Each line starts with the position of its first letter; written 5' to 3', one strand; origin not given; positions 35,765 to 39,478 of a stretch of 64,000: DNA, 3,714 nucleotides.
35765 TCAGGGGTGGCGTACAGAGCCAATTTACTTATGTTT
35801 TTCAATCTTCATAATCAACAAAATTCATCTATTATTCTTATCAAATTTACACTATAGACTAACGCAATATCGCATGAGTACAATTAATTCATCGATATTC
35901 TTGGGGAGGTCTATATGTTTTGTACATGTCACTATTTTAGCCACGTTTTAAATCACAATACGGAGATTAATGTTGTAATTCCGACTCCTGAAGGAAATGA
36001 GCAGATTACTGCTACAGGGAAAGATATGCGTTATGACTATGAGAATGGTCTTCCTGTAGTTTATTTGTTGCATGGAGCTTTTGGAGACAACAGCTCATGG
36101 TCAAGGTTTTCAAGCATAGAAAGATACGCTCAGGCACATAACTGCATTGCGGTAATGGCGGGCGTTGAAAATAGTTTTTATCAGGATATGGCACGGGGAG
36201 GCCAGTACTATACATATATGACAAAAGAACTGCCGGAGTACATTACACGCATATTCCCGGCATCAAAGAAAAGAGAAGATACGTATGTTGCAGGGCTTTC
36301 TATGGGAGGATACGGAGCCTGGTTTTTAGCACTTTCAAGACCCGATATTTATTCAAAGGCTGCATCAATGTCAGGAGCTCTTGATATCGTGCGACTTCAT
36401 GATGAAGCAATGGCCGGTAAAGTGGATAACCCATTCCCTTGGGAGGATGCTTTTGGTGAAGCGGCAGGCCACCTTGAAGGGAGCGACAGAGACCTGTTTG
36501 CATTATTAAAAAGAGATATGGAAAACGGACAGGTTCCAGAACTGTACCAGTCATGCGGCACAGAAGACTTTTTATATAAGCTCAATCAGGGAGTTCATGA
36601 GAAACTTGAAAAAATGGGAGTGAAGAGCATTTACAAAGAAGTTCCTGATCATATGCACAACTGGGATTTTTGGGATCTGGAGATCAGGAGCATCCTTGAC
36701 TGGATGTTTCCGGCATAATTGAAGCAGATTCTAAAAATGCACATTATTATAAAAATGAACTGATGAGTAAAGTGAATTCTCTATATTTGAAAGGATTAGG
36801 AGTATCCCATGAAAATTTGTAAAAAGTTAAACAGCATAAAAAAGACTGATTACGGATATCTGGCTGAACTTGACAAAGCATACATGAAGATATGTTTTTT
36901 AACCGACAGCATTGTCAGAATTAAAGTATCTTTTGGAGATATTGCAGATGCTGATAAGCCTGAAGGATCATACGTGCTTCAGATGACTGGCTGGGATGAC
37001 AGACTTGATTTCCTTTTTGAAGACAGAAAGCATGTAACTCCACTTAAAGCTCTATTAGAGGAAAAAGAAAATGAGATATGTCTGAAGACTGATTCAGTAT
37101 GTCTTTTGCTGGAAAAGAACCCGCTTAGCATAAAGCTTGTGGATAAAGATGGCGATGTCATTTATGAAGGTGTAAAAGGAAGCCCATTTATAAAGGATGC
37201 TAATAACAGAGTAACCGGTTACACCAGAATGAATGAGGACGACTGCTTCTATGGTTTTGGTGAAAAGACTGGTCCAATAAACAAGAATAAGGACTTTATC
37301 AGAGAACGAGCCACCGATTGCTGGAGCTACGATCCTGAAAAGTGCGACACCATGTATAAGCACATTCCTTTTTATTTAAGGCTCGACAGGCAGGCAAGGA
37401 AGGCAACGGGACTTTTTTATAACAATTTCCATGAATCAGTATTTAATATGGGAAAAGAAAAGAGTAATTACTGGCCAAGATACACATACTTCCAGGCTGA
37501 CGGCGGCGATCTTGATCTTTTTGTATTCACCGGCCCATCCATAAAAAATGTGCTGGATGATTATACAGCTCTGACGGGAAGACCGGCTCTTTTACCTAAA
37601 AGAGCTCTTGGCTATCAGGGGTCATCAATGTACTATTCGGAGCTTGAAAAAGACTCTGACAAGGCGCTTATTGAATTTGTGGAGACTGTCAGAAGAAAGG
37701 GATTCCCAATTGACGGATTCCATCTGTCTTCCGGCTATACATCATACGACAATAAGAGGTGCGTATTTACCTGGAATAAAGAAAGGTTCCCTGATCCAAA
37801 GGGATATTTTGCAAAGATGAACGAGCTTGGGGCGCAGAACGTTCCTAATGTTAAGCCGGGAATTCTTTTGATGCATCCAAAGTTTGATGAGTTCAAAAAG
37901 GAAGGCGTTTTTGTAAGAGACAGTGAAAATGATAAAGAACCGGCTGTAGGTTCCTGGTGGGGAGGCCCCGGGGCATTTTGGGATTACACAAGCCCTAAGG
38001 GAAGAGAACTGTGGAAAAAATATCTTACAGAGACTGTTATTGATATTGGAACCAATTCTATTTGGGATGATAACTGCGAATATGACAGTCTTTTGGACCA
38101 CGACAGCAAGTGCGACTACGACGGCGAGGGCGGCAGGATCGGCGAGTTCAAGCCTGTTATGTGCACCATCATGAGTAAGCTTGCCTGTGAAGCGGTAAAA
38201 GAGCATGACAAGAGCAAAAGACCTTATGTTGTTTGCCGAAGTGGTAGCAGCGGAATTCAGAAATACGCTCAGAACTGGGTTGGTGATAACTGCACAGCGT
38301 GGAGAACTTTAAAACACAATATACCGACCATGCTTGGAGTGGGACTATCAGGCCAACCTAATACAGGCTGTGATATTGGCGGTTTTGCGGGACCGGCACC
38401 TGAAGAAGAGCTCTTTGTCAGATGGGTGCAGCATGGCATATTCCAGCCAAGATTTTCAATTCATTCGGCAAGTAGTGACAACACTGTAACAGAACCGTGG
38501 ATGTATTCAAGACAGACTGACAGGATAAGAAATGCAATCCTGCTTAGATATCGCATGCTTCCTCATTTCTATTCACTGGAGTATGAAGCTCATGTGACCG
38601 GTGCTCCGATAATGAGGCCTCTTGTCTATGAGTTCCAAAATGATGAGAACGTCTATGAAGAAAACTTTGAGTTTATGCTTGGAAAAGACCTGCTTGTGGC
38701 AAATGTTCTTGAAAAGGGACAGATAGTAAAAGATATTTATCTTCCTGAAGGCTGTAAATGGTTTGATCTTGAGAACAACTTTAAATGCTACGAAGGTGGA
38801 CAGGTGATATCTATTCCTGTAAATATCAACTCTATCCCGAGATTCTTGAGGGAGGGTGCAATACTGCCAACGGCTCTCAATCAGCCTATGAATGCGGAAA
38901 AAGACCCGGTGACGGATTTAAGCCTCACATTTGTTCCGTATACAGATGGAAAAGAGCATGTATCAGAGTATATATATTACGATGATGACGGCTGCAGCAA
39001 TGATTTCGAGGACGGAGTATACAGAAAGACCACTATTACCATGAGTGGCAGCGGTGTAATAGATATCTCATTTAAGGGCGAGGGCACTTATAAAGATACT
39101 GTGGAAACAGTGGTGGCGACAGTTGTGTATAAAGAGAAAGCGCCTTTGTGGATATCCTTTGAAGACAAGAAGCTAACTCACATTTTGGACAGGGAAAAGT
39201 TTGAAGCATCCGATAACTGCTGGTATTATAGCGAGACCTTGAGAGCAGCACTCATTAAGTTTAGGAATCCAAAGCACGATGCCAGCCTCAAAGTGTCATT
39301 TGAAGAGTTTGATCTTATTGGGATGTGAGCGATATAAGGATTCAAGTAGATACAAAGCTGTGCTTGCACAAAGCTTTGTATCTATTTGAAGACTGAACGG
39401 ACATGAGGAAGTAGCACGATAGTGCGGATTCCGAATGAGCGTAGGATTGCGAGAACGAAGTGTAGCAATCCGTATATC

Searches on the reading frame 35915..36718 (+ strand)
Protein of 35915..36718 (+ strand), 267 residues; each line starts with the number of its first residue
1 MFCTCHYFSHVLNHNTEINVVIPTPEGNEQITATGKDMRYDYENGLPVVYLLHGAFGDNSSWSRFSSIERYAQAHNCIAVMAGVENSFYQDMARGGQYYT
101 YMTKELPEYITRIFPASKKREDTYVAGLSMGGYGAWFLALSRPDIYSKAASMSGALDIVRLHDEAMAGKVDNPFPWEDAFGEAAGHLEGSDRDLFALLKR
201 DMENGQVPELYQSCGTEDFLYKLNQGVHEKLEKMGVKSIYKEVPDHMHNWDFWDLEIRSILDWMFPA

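Call 21: search_protein_families(library=pfam, proteins=[window:35915-36718:+])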
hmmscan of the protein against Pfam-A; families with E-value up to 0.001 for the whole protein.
window:35915-36718:+ (267 aa): 2 families
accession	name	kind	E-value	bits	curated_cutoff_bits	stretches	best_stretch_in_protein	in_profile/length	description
PF00756.26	Esterase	-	1.3e-18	68.1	22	1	40-257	18-244/251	Putative esterase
PF00561.26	Abhydrolase_1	-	0.00031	20.9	25.8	1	47-219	1-152/245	alpha/beta hydrolase fold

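Call 70: find_encoding_contigs(protein=window:35915-36718:+, flank=5000, max_places=10)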
Protein window:35915-36718:+ (267 aa): 23 contigs read that carry it; 7 places shown.
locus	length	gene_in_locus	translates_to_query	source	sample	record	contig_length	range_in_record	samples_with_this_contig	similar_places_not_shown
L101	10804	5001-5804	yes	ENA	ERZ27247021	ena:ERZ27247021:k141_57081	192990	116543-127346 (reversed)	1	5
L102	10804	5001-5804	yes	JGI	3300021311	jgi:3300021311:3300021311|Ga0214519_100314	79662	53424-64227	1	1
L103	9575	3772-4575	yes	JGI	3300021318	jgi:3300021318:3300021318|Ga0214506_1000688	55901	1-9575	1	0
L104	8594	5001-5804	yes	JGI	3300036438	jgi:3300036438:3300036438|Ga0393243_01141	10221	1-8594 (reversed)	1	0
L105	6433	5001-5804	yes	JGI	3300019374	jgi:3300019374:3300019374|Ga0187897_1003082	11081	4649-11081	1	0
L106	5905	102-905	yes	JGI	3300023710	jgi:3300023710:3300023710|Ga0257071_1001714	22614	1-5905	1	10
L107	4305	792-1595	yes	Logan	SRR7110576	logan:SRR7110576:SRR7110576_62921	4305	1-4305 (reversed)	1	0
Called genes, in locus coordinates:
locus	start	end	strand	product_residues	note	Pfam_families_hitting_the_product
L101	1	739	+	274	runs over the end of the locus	-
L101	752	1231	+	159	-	-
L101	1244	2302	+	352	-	PF03816:LytR_cpsA_psr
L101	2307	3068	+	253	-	-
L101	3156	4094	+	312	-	PF08614:ATG16 (weak), PF01442:Apolipoprotein, PF07889:DUF1664 (faint), PF10473:CENP-F_leu_zip (faint)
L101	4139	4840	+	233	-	PF02397:Bac_transf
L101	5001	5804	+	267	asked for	PF00756:Esterase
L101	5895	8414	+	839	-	PF13802:Gal_mutarotas_2, PF01055:Glyco_hydro_31_2nd, PF21365:Glyco_hydro_31_3rd, PF17137:DUF5110 (weak)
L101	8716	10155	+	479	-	PF01547:SBP_bac_1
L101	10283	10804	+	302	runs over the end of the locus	PF00528:BPD_transp_1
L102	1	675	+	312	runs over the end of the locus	PF08614:ATG16 (weak), PF01442:Apolipoprotein, PF07889:DUF1664 (faint), PF10473:CENP-F_leu_zip (faint)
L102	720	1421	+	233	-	PF02397:Bac_transf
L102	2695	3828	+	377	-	-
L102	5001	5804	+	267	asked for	PF00756:Esterase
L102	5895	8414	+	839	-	PF13802:Gal_mutarotas_2, PF01055:Glyco_hydro_31_2nd, PF21365:Glyco_hydro_31_3rd, PF17137:DUF5110 (weak)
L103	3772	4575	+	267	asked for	PF00756:Esterase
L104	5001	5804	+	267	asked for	PF00756:Esterase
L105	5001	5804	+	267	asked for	PF00756:Esterase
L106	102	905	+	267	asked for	PF00756:Esterase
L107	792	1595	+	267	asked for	PF00756:Esterase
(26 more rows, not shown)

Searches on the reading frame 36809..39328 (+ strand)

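Call 21: search_protein_families(library=pfam, proteins=[window:36809-39328:+])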
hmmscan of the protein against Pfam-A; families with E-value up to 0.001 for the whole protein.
window:36809-39328:+ (839 aa): 4 families
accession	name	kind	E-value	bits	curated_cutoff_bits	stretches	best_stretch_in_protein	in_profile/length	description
PF01055.32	Glyco_hydro_31_2nd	-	1.4e-81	274.8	23.5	1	259-590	1-328/328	Glycosyl hydrolases family 31 TIM-barrel domain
PF13802.12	Gal_mutarotas_2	-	1.4e-24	87.8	27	1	26-212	2-183/184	Glycosyl hydrolase 31 N-terminal galactose mutarotase-like domain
PF21365.3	Glyco_hydro_31_3rd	-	1.3e-23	83.7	24.4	1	598-686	1-87/87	Glycosyl hydrolase family 31 C-terminal domain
PF17137.9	DUF5110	-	1.6e-06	28.5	27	1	717-764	9-58/71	Domain of unknown function (DUF5110)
